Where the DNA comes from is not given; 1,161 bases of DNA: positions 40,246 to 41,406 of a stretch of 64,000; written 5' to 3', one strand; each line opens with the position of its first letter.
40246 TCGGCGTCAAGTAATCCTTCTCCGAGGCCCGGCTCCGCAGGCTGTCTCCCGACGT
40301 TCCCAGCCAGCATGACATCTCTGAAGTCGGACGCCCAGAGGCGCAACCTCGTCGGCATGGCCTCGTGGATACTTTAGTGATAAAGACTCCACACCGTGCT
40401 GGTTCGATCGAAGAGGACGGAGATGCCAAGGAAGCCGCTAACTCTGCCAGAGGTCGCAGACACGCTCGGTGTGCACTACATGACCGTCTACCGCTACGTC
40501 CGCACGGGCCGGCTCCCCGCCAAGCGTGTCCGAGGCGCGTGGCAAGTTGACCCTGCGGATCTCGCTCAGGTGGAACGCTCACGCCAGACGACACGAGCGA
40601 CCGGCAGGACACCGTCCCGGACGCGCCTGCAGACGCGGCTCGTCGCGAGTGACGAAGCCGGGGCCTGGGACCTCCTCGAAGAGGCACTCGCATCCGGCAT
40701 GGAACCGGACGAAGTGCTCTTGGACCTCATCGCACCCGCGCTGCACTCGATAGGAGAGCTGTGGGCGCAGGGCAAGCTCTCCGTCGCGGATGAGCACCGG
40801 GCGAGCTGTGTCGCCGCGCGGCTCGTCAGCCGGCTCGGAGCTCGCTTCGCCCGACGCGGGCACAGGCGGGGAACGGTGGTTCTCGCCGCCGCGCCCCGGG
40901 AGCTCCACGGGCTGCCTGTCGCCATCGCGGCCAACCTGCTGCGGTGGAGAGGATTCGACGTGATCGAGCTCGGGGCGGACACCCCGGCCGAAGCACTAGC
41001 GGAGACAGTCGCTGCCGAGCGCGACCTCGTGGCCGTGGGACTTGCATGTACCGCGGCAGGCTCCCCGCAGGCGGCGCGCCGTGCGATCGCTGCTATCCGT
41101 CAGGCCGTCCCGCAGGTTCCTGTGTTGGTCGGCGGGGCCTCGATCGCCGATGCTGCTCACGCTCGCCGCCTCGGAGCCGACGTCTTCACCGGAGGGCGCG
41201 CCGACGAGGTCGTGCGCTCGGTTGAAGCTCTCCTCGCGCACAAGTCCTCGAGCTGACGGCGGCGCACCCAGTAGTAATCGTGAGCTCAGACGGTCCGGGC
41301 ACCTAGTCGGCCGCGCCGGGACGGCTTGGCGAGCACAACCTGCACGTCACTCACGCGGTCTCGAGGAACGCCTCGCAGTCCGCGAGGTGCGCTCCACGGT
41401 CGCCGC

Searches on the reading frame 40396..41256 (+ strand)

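Call 10: search_protein_families(library=pfam, proteins=[window:40396-41256:+], max_evalue=0.001)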
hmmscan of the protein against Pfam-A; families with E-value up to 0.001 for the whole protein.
window:40396-41256:+ (286 aa): 4 families
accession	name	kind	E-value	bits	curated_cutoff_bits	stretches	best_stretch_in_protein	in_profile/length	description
PF02607.22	B12-binding_2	-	3.3e-16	59.7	23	1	76-146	3-72/74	B12 binding domain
PF02310.24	B12-binding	-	2e-12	47.4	32.1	1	160-270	2-114/121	B12 binding domain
PF12728.13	HTH_17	-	4.6e-10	40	27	1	15-59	2-46/51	Helix-turn-helix domain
PF13384.12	HTH_23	-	0.00083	19.5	24.6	0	15-36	18-39/50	Homeodomain-like domain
